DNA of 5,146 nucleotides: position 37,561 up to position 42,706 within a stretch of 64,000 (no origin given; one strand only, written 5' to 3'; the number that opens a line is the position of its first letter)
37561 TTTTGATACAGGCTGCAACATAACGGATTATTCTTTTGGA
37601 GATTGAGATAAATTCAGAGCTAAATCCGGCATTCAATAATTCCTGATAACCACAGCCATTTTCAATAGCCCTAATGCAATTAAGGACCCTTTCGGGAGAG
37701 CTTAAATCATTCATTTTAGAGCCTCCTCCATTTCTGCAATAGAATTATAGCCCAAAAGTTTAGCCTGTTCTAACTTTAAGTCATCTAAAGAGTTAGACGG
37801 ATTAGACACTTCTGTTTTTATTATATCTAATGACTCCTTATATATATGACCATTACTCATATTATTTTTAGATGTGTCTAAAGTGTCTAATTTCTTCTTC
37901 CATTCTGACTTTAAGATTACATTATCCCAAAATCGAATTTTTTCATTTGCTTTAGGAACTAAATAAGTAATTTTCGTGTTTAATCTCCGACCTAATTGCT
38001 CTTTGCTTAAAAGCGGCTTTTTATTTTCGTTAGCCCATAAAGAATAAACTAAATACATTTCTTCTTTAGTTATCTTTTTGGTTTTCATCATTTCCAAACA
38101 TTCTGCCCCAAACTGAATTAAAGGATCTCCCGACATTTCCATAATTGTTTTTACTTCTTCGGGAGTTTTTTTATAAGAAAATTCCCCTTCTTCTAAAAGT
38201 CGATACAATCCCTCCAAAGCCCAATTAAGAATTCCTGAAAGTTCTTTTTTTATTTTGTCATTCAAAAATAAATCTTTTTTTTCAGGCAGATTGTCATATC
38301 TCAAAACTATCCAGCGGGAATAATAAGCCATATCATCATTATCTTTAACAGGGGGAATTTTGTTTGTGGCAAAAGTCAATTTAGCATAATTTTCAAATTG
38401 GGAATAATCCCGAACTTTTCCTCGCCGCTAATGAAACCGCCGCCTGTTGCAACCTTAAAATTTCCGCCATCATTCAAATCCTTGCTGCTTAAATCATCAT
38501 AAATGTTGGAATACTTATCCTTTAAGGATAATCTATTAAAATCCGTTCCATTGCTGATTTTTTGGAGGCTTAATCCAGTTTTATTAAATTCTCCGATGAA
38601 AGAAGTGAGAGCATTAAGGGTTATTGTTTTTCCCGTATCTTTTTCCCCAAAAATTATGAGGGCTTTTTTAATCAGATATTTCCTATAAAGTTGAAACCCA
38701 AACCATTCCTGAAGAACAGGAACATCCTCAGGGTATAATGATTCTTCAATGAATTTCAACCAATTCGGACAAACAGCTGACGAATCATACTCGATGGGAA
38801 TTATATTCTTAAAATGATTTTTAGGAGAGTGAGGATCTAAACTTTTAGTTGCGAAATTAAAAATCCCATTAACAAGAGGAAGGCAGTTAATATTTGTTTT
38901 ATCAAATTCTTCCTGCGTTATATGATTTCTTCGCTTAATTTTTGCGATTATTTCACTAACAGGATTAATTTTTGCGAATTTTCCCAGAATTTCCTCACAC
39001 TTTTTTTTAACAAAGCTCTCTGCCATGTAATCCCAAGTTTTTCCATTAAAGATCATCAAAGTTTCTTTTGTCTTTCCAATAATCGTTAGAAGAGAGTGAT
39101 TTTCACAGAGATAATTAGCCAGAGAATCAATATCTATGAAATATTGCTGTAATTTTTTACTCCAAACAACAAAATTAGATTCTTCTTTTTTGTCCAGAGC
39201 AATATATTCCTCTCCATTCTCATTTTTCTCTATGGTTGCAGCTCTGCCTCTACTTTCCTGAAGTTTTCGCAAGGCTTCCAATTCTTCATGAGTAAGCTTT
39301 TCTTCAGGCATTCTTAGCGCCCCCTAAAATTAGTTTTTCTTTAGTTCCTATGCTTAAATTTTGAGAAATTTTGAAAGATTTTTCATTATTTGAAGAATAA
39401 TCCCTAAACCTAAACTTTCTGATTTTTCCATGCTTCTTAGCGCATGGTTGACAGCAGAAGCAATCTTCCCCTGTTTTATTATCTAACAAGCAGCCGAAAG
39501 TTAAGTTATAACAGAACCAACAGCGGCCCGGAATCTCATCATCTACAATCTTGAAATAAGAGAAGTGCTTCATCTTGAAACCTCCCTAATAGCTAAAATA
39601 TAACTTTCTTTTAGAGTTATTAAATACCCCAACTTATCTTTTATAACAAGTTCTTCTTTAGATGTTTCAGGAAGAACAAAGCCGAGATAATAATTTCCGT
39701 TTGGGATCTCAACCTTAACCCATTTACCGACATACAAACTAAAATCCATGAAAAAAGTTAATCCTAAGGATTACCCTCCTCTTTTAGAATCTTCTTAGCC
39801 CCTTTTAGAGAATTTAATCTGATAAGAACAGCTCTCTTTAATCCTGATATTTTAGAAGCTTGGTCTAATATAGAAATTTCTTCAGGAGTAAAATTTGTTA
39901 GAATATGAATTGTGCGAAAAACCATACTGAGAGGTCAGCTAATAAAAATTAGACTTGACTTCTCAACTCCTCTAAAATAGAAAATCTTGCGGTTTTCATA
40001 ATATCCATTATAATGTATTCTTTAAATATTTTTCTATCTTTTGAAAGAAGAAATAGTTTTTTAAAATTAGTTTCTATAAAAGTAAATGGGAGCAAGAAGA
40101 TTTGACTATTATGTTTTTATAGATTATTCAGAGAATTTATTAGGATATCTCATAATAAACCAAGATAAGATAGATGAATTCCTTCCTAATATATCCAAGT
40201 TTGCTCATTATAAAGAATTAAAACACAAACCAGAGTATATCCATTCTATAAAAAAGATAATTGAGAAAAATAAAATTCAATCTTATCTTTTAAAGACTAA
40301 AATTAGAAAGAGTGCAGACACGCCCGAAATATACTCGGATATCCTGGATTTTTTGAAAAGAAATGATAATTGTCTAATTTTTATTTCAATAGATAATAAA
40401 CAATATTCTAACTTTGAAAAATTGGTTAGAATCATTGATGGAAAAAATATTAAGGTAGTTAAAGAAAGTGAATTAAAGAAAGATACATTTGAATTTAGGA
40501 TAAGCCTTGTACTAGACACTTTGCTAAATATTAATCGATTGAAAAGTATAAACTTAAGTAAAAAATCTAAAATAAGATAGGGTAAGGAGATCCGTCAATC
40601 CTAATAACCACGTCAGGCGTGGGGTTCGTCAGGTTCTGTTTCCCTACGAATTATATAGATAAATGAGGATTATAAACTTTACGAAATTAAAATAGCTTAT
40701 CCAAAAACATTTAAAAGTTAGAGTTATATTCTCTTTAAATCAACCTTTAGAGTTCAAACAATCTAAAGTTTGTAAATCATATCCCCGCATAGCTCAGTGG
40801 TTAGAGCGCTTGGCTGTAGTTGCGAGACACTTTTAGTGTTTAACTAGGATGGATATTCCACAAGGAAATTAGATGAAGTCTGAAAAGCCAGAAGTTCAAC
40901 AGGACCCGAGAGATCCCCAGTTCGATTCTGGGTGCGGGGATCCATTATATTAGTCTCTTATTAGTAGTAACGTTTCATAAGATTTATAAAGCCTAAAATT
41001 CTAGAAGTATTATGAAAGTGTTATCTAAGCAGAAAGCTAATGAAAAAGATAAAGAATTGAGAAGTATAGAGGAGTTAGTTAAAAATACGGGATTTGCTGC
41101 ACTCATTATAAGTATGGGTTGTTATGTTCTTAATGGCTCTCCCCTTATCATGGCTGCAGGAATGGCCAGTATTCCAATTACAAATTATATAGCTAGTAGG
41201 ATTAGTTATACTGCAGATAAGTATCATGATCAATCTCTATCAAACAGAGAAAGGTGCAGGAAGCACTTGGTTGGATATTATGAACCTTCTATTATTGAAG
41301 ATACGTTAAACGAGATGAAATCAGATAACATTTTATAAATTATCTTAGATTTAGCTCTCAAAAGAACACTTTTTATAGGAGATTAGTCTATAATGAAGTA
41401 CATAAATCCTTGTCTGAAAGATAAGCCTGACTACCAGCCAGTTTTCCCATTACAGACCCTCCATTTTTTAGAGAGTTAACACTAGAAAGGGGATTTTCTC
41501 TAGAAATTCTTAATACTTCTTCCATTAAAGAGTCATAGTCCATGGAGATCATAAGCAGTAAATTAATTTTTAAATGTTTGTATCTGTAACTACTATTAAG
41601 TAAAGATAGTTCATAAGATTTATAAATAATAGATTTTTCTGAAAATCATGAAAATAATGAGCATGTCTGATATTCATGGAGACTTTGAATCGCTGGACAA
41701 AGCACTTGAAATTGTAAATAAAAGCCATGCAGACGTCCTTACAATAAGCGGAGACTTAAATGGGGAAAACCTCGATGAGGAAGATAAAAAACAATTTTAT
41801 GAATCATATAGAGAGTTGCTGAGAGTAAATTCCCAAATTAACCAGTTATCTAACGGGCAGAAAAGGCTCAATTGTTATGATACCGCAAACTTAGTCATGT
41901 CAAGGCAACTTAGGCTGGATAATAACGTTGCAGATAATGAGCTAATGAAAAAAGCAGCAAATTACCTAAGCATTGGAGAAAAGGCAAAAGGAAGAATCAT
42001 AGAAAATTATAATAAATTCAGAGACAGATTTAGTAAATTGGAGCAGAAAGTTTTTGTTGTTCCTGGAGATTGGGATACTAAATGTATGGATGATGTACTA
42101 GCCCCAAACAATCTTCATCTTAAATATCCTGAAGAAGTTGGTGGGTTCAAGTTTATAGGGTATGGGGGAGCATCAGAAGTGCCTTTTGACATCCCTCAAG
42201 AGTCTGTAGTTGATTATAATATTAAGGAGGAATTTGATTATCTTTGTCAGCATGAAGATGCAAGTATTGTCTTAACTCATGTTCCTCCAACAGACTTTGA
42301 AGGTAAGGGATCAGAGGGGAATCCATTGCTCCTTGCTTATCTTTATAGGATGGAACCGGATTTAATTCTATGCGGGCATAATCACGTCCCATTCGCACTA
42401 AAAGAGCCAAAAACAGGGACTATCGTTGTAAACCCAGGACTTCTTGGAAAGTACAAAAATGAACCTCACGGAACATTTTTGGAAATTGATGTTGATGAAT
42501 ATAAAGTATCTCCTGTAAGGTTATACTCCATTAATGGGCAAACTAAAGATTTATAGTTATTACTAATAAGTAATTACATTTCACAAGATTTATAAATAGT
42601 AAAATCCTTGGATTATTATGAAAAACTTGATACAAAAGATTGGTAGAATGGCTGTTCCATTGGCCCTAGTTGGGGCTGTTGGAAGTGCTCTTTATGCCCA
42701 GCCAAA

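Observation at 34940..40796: Integrated mobile element at the 5' end of an intron-containing tRNA-Tyr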

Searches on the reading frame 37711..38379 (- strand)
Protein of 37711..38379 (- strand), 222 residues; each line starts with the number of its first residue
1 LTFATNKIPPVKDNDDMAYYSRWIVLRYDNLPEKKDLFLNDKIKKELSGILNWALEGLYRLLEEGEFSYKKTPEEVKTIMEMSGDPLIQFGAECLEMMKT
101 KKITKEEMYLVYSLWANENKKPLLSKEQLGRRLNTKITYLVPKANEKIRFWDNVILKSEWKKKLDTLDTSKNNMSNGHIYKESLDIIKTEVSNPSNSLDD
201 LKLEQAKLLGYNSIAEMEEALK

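Call 9: search_protein_families(library=pfam, proteins=[window:37711-38379:-], max_evalue=0.1)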
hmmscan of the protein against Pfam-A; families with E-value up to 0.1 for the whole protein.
window:37711-38379:- (222 aa): 1 family
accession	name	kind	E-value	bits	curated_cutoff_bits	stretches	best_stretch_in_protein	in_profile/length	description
PF03288.22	Pox_D5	-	0.00062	20.6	21.4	1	85-139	4-59/86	Poxvirus D5 protein-like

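Call 10: search_protein_families(library=phrogs, proteins=[window:37711-38379:-], max_evalue=0.01)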
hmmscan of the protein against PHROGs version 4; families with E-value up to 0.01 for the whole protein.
window:37711-38379:- (222 aa): 6 families
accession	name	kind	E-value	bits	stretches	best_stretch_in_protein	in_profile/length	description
phrog_1829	-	DNA, RNA and nucleotide metabolism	6.9e-22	78.4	1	2-159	601-758/772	DNA primase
phrog_6088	-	DNA, RNA and nucleotide metabolism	3.6e-19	69.7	1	3-157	608-764/772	DNA primase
phrog_1156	-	DNA, RNA and nucleotide metabolism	1.1e-16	61.6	1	2-176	660-845/855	DNA primase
phrog_864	-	DNA, RNA and nucleotide metabolism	8.2e-16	58.6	1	2-154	461-620/1064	DNA primase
phrog_2478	-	DNA, RNA and nucleotide metabolism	2.8e-15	56.5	1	3-163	683-847/854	DNA polymerase/primase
phrog_7601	-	unknown function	2.5e-10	41.3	1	3-165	116-280/289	-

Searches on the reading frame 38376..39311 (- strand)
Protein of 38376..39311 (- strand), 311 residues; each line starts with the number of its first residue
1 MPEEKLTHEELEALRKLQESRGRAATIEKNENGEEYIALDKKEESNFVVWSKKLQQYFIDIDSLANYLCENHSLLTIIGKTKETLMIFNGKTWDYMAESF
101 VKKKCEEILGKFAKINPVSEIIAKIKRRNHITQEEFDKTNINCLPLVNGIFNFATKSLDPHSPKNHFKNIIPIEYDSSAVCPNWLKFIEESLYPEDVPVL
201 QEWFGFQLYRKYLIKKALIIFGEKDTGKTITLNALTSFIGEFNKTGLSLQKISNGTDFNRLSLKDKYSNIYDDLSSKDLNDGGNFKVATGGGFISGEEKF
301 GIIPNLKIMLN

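Call 9: search_protein_families(library=pfam, proteins=[window:38376-39311:-], max_evalue=0.1)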
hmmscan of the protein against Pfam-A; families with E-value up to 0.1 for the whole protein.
window:38376-39311:- (311 aa): 3 families
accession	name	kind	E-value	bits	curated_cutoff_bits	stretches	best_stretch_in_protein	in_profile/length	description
PF08706.16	D5_N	-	1.4e-11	45.3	22.4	1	100-190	53-142/145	D5 N terminal like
PF19263.5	DUF5906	-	0.00059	20.9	27.6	1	221-300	2-84/114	Family of unknown function (DUF5906)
PF15595.11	Imm51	-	0.0025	18.1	29.8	1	77-112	23-59/104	Immunity protein 51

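Call 10: search_protein_families(library=phrogs, proteins=[window:38376-39311:-], max_evalue=0.01)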
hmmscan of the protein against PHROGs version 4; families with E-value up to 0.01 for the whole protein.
window:38376-39311:- (311 aa): 8 families
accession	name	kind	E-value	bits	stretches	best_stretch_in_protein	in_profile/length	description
phrog_864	-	DNA, RNA and nucleotide metabolism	3.1e-31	109.7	1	14-299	148-447/1064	DNA primase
phrog_1829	-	DNA, RNA and nucleotide metabolism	1.8e-23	83.6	1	52-299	327-587/772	DNA primase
phrog_6088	-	DNA, RNA and nucleotide metabolism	3.7e-19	69.6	1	112-309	403-607/772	DNA primase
phrog_1156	-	DNA, RNA and nucleotide metabolism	7.3e-17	62.2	1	77-300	434-647/855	DNA primase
phrog_2478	-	DNA, RNA and nucleotide metabolism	4.3e-13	49.3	1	122-296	488-665/854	DNA polymerase/primase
phrog_16213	-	DNA, RNA and nucleotide metabolism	3.7e-09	36.4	1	140-301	315-481/732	DNA primase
phrog_16950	-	DNA, RNA and nucleotide metabolism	1.8e-06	27.1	1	118-244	457-588/843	DNA primase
phrog_7601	-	unknown function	1.7e-05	25.3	1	200-299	5-101/289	-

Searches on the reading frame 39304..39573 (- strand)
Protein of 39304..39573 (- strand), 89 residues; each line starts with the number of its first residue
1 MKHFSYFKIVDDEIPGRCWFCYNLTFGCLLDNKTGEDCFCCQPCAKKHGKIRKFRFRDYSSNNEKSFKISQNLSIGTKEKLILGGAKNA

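Call 9: search_protein_families(library=pfam, proteins=[window:39304-39573:-], max_evalue=0.1)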
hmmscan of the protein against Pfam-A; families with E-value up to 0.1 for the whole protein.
window:39304-39573:- (89 aa): 1 family
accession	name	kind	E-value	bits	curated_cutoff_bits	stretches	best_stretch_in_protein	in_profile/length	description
PF00673.26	Ribosomal_L5_C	-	0.066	13.8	27.8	1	50-85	22-57/94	ribosomal L5P family C-terminus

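Call 10: search_protein_families(library=phrogs, proteins=[window:39304-39573:-], max_evalue=0.01)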
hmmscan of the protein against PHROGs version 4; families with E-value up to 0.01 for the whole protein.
window:39304-39573:- (89 aa): 0 families

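Call 44: find_encoding_contigs(protein=window:39304-39573:-, flank=10000, max_places=10)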
Protein window:39304-39573:- (89 aa): 2 contigs read that carry it; 2 places shown.
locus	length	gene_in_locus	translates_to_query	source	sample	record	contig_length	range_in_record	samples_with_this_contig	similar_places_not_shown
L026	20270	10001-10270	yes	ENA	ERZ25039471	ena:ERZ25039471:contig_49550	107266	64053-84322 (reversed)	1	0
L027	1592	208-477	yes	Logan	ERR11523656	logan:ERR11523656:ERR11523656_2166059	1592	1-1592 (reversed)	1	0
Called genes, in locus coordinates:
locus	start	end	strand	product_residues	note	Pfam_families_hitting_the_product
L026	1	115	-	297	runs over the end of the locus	PF14582:Metallophos_3 (weak), PF00149:Metallophos (weak), PF12850:Metallophos_2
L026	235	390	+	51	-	-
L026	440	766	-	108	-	-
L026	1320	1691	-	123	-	-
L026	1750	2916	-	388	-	PF01609:DDE_Tnp_1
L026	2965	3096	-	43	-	-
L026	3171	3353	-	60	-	-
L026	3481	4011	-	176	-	PF27326:MJECL32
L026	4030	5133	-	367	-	PF25924:MJECL33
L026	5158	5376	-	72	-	-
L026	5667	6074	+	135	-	PF12705:PDDEXK_1 (weak)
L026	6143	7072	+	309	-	PF01555:N6_N4_Mtase, PF01170:UPF0020 (faint), PF03602:Cons_hypoth95 (weak), PF01555:N6_N4_Mtase (weak)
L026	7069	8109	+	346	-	PF02086:MethyltransfD12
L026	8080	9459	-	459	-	-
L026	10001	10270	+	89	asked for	-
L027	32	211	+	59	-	-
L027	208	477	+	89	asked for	-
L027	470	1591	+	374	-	?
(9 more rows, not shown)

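Call 61: search_protein_families(library=ncbifam, proteins=[window:39304-39573:-], max_evalue=0.01)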
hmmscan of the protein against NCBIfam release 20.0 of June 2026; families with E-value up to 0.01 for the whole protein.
window:39304-39573:- (89 aa): 0 families

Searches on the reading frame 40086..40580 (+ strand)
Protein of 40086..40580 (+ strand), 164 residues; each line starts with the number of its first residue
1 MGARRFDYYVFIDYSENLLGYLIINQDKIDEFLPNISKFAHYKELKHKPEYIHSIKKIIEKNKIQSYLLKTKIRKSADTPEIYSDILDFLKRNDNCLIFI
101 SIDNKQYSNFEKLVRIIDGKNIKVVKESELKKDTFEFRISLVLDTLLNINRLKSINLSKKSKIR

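Call 9: search_protein_families(library=pfam, proteins=[window:40086-40580:+], max_evalue=0.1)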
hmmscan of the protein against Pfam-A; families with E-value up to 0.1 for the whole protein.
window:40086-40580:+ (164 aa): 4 families
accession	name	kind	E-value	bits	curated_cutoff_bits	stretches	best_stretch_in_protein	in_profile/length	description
PF10412.15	TrwB_AAD_bind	-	0.0094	15.3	20.5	1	28-156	146-263/387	Type IV secretion-system coupling protein DNA-binding domain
PF12096.13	DUF3572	-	0.015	15.9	25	0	71-100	34-63/84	Protein of unknown function (DUF3572)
PF00439.30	Bromodomain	-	0.03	14.7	21.7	0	23-67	8-54/84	Bromodomain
PF01936.24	NYN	-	0.05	14.5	24.2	1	28-124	20-120/145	NYN domain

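Call 10: search_protein_families(library=phrogs, proteins=[window:40086-40580:+], max_evalue=0.01)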
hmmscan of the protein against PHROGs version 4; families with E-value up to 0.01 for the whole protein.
window:40086-40580:+ (164 aa): 0 families

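Call 61: search_protein_families(library=ncbifam, proteins=[window:40086-40580:+], max_evalue=0.01)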
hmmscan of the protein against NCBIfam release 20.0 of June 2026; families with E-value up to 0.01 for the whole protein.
window:40086-40580:+ (164 aa): 0 families

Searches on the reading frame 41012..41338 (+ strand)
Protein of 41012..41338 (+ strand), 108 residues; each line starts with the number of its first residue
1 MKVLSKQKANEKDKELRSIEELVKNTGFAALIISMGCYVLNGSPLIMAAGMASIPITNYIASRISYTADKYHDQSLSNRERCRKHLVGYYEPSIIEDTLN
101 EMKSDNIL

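Call 14: search_protein_families(library=pfam, proteins=[window:41012-41338:+], max_evalue=0.01)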
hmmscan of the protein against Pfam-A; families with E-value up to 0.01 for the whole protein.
window:41012-41338:+ (108 aa): 1 family
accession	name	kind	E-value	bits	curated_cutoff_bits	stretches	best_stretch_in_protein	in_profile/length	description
PF09335.16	VTT_dom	-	0.0065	17.4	33.9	1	6-61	49-104/123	VTT domain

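Call 22: find_encoding_contigs(protein=window:41012-41338:+, flank=10000, max_places=10)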
Protein window:41012-41338:+ (108 aa): 14 contigs read that carry it; 10 places shown.
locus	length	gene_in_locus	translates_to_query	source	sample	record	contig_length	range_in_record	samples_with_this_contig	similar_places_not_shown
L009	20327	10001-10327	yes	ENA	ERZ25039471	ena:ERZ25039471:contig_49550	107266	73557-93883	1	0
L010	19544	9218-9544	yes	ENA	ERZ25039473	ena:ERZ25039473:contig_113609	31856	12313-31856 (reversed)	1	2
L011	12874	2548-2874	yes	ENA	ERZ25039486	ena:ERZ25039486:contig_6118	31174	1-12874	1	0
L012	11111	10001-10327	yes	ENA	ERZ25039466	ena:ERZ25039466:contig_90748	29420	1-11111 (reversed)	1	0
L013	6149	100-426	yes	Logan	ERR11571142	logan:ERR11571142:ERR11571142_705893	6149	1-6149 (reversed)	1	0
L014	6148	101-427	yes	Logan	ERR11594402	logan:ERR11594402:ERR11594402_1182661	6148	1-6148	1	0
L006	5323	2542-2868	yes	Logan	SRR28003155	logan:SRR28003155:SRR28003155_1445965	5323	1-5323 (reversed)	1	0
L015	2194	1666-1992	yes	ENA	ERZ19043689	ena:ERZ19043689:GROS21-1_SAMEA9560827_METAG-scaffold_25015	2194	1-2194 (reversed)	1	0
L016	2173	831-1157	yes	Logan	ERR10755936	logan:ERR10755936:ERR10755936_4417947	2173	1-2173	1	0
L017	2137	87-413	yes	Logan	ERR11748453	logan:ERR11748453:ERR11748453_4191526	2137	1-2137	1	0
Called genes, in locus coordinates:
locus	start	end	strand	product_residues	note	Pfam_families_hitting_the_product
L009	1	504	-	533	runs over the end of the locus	PF08706:D5_N, PF19263:DUF5906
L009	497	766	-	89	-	-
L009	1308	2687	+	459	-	-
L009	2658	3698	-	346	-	PF02086:MethyltransfD12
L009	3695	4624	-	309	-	PF01555:N6_N4_Mtase, PF01170:UPF0020 (faint), PF03602:Cons_hypoth95 (weak), PF01555:N6_N4_Mtase (weak)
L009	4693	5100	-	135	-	PF12705:PDDEXK_1 (weak)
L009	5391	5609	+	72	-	-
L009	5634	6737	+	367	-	PF25924:MJECL33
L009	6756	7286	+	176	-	PF27326:MJECL32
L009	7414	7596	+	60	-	-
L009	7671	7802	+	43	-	-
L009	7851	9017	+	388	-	PF01609:DDE_Tnp_1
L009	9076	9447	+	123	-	-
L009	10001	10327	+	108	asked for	-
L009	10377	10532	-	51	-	-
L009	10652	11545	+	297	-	PF14582:Metallophos_3 (weak), PF00149:Metallophos (weak), PF12850:Metallophos_2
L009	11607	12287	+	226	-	-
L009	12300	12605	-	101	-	-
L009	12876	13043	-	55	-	-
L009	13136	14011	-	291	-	-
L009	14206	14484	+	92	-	-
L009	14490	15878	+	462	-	-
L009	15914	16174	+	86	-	-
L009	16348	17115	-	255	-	PF00413:Peptidase_M10, PF01400:Astacin (weak)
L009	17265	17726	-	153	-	-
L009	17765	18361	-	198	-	PF13176:TPR_7 (faint)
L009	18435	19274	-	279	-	PF00350:Dynamin_N (faint), PF00009:GTP_EFTU (faint), PF03193:RsgA_GTPase, PF01926:MMR_HSR1, PF02421:FeoB_N (weak)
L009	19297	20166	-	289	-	-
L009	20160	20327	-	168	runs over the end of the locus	-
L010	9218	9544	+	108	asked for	-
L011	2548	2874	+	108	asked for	-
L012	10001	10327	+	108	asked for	-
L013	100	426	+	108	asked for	-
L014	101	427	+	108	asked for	-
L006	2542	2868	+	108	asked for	-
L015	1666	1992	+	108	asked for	-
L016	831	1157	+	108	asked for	-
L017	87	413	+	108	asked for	-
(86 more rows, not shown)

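Call 74: search_protein_families(library=pfam, proteins=[L009:1308-2687:+, L009:9076-9447:+], max_evalue=0.01)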
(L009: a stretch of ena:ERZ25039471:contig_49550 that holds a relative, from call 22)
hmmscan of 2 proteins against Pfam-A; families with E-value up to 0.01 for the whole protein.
L009:1308-2687:+ (459 aa): 0 families

L009:9076-9447:+ (123 aa): 1 family
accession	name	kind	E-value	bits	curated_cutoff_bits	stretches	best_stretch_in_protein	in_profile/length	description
PF12096.13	DUF3572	-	0.0066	17.1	25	0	71-100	34-63/84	Protein of unknown function (DUF3572)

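Call 75: search_protein_families(library=phrogs, proteins=[L009:1308-2687:+, L009:9076-9447:+], max_evalue=0.01)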
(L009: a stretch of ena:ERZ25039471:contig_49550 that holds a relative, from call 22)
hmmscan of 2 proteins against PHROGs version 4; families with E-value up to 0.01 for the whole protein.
L009:1308-2687:+ (459 aa): 0 families

L009:9076-9447:+ (123 aa): 0 families

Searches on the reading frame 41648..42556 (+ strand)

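Call 14: search_protein_families(library=pfam, proteins=[window:41648-42556:+], max_evalue=0.01)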
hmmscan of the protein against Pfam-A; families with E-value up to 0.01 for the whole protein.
window:41648-42556:+ (302 aa): 3 families
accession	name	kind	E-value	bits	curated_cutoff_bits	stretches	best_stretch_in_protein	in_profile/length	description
PF00149.33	Metallophos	-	8.1e-14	52.9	21.5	2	123-248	49-191/191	Calcineurin-like phosphoesterase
PF14582.11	Metallophos_3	-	3.1e-13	50.1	28.2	2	112-287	69-254/259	Metallophosphoesterase, calcineurin superfamily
PF12850.12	Metallophos_2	-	6.9e-13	49.3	27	1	127-284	44-153/154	Calcineurin-like phosphoesterase superfamily domain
